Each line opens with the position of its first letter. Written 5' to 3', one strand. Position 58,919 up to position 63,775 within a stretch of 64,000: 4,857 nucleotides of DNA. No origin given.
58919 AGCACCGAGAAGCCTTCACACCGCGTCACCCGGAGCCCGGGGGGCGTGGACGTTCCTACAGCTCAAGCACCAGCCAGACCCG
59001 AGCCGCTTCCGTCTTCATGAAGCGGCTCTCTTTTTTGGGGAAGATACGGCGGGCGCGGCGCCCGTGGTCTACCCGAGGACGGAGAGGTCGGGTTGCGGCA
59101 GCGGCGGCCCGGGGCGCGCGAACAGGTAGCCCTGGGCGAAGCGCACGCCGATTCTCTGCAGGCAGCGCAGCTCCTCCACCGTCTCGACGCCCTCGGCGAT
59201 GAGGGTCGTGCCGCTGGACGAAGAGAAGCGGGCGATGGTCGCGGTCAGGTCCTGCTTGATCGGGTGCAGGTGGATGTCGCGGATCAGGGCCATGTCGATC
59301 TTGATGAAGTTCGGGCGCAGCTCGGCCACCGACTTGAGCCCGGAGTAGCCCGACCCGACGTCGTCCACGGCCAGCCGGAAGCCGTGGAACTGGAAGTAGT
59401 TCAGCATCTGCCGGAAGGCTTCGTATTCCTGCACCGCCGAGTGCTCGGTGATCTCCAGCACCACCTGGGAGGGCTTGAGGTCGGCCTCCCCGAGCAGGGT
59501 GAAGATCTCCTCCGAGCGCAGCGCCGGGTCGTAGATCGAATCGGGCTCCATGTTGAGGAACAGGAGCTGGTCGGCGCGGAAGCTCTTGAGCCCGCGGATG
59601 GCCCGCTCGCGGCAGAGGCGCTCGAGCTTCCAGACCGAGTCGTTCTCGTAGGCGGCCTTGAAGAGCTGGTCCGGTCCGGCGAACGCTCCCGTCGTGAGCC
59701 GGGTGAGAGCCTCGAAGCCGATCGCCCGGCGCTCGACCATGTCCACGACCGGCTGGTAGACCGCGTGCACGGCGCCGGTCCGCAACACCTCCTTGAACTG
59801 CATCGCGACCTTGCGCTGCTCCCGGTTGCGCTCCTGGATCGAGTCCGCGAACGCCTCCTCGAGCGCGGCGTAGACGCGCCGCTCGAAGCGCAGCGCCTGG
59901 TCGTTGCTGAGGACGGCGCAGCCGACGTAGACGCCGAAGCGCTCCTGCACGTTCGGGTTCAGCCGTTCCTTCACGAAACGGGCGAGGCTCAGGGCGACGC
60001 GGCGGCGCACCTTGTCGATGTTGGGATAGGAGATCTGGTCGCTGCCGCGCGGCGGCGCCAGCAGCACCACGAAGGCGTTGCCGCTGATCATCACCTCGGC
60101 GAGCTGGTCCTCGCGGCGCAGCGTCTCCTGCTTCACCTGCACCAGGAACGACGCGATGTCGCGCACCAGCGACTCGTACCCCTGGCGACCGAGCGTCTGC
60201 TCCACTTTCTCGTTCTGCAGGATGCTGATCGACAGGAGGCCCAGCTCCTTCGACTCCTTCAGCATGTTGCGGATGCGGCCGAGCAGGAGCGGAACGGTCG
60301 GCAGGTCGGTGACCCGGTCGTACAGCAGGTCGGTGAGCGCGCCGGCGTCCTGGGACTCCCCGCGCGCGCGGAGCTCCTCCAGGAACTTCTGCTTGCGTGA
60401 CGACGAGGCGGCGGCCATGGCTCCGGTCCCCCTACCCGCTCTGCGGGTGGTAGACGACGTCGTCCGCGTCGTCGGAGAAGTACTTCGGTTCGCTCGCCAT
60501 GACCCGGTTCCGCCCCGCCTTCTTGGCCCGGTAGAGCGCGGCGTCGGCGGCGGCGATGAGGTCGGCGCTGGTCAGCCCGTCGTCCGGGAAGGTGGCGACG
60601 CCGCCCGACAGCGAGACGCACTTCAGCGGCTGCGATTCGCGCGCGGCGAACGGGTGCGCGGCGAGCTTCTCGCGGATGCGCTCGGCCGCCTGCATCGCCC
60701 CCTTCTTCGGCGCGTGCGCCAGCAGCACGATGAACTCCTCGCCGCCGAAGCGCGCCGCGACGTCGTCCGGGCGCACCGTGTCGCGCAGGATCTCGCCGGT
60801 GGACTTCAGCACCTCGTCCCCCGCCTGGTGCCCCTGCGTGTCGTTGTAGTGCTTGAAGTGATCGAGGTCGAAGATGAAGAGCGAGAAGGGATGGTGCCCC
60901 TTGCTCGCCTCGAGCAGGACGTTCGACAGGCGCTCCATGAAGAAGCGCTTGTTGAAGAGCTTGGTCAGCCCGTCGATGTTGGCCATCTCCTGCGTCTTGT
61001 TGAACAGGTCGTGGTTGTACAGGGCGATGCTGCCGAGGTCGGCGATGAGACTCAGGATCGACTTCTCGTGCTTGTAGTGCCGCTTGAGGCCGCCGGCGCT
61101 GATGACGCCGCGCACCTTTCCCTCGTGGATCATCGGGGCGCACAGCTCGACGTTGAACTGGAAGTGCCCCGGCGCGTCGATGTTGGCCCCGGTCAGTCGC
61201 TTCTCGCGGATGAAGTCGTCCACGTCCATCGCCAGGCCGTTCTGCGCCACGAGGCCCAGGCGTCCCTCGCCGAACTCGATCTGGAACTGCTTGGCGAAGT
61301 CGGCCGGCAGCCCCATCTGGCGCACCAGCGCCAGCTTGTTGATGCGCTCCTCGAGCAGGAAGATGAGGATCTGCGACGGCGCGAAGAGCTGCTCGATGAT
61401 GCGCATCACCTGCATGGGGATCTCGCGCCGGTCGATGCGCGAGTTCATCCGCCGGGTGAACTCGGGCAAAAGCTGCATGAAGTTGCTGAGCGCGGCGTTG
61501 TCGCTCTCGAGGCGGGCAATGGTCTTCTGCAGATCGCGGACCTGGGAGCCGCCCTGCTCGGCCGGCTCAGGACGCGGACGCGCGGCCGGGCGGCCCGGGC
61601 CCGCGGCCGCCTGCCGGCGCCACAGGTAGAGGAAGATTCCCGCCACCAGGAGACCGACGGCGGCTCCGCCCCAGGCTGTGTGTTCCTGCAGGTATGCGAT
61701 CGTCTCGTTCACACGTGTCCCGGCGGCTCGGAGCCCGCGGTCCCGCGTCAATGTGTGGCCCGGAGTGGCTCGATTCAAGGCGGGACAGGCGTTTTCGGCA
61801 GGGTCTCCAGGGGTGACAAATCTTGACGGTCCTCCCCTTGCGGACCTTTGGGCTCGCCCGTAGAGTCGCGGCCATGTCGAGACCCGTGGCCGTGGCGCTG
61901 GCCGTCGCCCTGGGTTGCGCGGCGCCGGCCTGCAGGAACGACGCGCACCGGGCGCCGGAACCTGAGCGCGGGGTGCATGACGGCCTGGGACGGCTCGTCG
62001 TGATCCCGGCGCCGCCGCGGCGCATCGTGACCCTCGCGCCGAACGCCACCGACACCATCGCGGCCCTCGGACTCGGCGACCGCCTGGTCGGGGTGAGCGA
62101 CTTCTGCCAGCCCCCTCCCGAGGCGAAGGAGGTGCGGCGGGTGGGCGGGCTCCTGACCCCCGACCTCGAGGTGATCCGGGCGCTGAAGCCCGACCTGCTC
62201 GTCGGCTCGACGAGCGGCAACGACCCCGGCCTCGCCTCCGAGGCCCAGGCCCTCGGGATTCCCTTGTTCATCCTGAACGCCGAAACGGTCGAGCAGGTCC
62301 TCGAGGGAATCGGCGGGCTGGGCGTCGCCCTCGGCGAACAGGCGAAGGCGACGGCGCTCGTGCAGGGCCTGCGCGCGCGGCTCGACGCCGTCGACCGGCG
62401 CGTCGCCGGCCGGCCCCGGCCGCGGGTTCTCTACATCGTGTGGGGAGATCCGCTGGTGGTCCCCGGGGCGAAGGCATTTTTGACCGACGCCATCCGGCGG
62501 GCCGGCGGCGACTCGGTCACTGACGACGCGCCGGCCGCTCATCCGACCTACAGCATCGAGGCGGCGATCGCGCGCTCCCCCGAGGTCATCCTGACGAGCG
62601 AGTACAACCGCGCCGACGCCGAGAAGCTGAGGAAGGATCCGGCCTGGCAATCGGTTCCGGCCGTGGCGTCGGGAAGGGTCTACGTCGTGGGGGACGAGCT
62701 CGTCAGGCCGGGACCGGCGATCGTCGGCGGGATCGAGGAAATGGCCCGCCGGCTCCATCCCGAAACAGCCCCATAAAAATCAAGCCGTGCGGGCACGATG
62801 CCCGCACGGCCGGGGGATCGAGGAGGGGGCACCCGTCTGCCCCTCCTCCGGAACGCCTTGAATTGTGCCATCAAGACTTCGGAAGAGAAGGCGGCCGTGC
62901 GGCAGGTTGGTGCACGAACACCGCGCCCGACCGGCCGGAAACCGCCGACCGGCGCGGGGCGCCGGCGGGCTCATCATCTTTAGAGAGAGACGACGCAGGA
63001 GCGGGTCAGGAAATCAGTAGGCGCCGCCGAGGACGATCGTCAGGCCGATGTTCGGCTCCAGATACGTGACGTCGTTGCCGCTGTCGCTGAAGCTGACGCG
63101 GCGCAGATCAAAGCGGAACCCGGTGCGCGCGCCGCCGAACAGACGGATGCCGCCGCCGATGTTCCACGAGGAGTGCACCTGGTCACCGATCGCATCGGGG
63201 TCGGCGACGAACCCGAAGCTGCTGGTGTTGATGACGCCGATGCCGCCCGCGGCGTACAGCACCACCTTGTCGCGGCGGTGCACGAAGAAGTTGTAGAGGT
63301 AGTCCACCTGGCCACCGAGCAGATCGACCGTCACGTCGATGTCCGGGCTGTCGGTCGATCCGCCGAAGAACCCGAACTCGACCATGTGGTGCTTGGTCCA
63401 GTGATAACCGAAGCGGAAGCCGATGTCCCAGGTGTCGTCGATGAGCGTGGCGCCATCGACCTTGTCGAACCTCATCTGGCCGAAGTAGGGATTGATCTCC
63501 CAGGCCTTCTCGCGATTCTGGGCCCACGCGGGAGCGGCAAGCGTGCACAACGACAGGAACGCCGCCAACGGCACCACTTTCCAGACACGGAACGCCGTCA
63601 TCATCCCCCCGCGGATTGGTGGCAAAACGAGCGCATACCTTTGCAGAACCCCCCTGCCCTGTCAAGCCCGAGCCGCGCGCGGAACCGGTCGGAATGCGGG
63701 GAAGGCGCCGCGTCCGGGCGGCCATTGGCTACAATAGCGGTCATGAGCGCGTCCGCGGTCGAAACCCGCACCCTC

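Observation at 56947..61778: Sigma-54 promoter driving a 66-aa Lys-rich unknown protein, flanked by its likely activator and a GGDEF-GAF/EAL pair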

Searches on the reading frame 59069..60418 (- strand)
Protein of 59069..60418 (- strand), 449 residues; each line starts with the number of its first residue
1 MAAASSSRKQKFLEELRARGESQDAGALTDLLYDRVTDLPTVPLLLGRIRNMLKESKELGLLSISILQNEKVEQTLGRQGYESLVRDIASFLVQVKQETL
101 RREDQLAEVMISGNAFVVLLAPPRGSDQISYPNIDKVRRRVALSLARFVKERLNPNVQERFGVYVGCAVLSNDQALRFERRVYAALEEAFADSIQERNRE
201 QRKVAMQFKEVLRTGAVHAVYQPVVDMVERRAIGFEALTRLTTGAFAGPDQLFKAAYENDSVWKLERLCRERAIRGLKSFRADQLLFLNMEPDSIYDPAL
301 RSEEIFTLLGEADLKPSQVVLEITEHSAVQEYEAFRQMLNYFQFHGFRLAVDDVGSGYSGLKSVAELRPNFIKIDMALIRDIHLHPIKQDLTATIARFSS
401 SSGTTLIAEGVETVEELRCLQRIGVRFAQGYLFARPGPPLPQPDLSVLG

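Call 3: search_protein_families(library=pfam, proteins=[window:59069-60418:-], max_evalue=0.01)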
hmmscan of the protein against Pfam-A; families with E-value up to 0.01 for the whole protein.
window:59069-60418:- (449 aa): 1 family
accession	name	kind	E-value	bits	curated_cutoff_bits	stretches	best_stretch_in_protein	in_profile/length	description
PF00563.25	EAL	-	1.3e-48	165.9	31.3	1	210-436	6-236/236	EAL domain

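Call 4: search_protein_families(library=ncbifam, proteins=[window:59069-60418:-], max_evalue=0.01)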
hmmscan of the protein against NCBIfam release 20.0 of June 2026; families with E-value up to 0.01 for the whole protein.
window:59069-60418:- (449 aa): 15 families
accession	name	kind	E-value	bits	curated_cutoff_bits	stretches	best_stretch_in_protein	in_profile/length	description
NF052265.1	EAL_dom_RimA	equivalog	1.6e-40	139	430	1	218-436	18-233/248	S6 modification regulatory phosphodiesterase RimA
NF045675.1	PhdiestaseDibA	equivalog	4.9e-29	101.2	980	1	190-438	364-617/623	phosphodiesterase DibA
NF053781.1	cdiGMPphdstlr2612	equivalog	3.6e-27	94.5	1600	1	177-439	993-1258/1268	Tlr1612 family c-di-GMP phosphodiesterase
NF007474.0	PRK10060.1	equivalog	6.5e-27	94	782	1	34-438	240-646/663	cyclic di-GMP phosphodiesterase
NF052458.1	PhdiestGepA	equivalog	1.7e-26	92.7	1200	1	30-438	424-833/840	phosphodiesterase GepA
NF007839.0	PRK10551.1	equivalog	8.2e-26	90.6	461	1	211-436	271-500/518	cyclic di-GMP phosphodiesterase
NF008807.1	PRK11829.1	equivalog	1.9e-25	89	733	1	201-444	413-657/670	biofilm formation regulator HmsP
NF008467.0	PRK11359.1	equivalog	2.6e-24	85.3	857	1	33-438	378-784/800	oxygen-sensing cyclic-di-GMP phosphodiesterase DosP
NF045673.1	c-di-GMPRcptLapD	equivalog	1.9e-21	76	1020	1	61-438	269-646/647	cyclic di-GMP receptor LapD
NF052596.1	RR_EAL_PvrR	equivalog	1.5e-19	69.9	580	1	180-435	118-378/398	response regulator cyclic di-GMP phosphodiesterase PvrR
NF007298.0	PRK09776.1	equivalog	1.1e-17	63.3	1135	1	197-438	854-1098/1111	diguanylate cyclase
NF008281.1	PRK11059.1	equivalog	8.7e-16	57.3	663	1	265-436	459-629/633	RNase E specificity factor CsrD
NF008617.0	PRK11596.1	equivalog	3.5e-11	42.9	190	1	320-438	131-244/255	cyclic-guanylate-specific phosphodiesterase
NF051476.1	CDiGphdiTpdA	equivalog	3.6e-09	36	1000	1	313-434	447-568/570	cyclic di-GMP phosphodiesterase TpdA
NF051880.1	FlagAsmCDGMPTipF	equivalog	1.4e-06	27.4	600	1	187-436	131-393/421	flagella assembly cyclic-di-GMP phosphodiesterase TipF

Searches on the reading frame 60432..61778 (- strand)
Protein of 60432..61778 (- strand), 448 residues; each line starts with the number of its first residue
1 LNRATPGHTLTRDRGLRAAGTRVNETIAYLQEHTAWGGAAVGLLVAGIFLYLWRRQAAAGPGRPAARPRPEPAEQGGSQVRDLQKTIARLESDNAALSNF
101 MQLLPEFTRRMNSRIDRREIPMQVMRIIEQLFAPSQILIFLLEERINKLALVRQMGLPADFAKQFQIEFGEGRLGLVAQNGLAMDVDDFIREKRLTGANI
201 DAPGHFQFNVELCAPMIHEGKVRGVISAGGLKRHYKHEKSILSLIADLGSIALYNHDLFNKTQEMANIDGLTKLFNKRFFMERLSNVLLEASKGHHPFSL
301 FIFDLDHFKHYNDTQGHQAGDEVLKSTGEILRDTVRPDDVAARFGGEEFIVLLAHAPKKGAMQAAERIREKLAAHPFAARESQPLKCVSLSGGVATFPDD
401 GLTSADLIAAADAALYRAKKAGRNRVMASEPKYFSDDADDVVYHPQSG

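Call 3: search_protein_families(library=pfam, proteins=[window:60432-61778:-], max_evalue=0.01)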
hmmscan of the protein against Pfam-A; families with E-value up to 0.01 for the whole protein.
window:60432-61778:- (448 aa): 3 families
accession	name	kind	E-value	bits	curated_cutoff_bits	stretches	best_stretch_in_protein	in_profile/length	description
PF00990.26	GGDEF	-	5.2e-48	163.3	23.8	1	266-425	1-161/161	Diguanylate cyclase, GGDEF domain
PF13185.12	GAF_2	-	1e-06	29.4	28.6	1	124-253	11-135/136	GAF domain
PF01590.32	GAF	-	2.2e-06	28.7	22.4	1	122-253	7-133/133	GAF domain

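Call 4: search_protein_families(library=ncbifam, proteins=[window:60432-61778:-], max_evalue=0.01)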
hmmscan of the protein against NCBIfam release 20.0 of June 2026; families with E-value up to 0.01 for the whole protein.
window:60432-61778:- (448 aa): 22 families
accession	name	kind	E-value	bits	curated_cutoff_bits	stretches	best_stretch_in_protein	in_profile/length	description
TIGR00254.1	GGDEF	domain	2.8e-51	173.6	37.4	1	263-429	2-167/168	diguanylate cyclase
NF007135.0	PRK09581.1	equivalog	1.4e-48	165.9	474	1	260-429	286-455/457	PleD family two-component system response regulator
NF041606.1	dguan_cyc_DgcA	equivalog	3.2e-43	148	370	1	208-429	120-339/340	diguanylate cyclase DgcA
NF038266.1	diguan_SiaD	equivalog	8.7e-43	146.5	290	1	256-426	84-252/252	biofilm regulation diguanylate cyclase SiaD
NF007380.0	PRK09894.1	equivalog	2e-41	142.3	256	1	263-430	126-288/296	diguanylate cyclase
NF007423.1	PRK09966.1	equivalog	1.5e-36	126.1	325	1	263-419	236-390/390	diguanylate cyclase DgcN/YfiN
NF051473.1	DigCycDgcsShew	equivalog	4.1e-36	124.8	400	1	237-425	106-287/291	diguanylate cyclase DgcS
NF011955.1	PRK15426.1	equivalog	3.5e-34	117.9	408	1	263-430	395-562/564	cellulose biosynthesis regulator diguanylate cyclase DgcQ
NF045675.1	PhdiestaseDibA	equivalog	7.7e-33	113.7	980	1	246-424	187-359/623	phosphodiesterase DibA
NF007298.0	PRK09776.1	equivalog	8.4e-33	113.3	1135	1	264-431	682-847/1111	diguanylate cyclase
NF047654.1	DiguCycDgcRLepto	equivalog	9.9e-33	113.3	500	1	242-427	110-294/295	diguanylate cyclase DgcR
NF007599.0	PRK10245.1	equivalog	5.8e-31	107.3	402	1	260-426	204-367/371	diguanylate cyclase AdrA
NF007474.0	PRK10060.1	equivalog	2.2e-24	85.7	782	1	261-426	232-392/663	cyclic di-GMP phosphodiesterase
NF040885.1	diguan_DgcJ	equivalog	6.1e-24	84.7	500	1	267-424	341-491/493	diguanylate cyclase DgcJ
NF047872.1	GGDEF_GdpS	equivalog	2.9e-23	82.6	400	1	257-428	178-349/355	GGDEF domain-containing protein GdpS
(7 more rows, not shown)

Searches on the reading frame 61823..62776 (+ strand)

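Call 3: search_protein_families(library=pfam, proteins=[window:61823-62776:+], max_evalue=0.01)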
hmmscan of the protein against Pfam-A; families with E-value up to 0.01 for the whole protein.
window:61823-62776:+ (317 aa): 1 family
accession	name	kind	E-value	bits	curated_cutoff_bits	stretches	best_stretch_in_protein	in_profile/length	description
PF01497.23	Peripla_BP_2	-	7.6e-36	124.1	27.5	1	68-292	1-234/235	Periplasmic binding protein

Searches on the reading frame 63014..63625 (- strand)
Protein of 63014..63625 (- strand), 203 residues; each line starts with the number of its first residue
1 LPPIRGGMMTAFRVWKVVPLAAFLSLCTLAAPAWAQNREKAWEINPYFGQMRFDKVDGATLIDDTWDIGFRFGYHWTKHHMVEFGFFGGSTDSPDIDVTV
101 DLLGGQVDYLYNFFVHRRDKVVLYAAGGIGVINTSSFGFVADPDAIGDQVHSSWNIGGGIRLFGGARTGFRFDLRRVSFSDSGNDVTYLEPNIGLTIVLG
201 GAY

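Call 3: search_protein_families(library=pfam, proteins=[window:63014-63625:-], max_evalue=0.01)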
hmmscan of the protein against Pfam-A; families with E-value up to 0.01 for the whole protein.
window:63014-63625:- (203 aa): 1 family
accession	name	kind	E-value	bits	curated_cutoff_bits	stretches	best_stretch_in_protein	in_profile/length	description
PF13505.12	OMP_b-brl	-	1.1e-13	52.2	28.7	1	21-192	1-168/175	Outer membrane protein beta-barrel domain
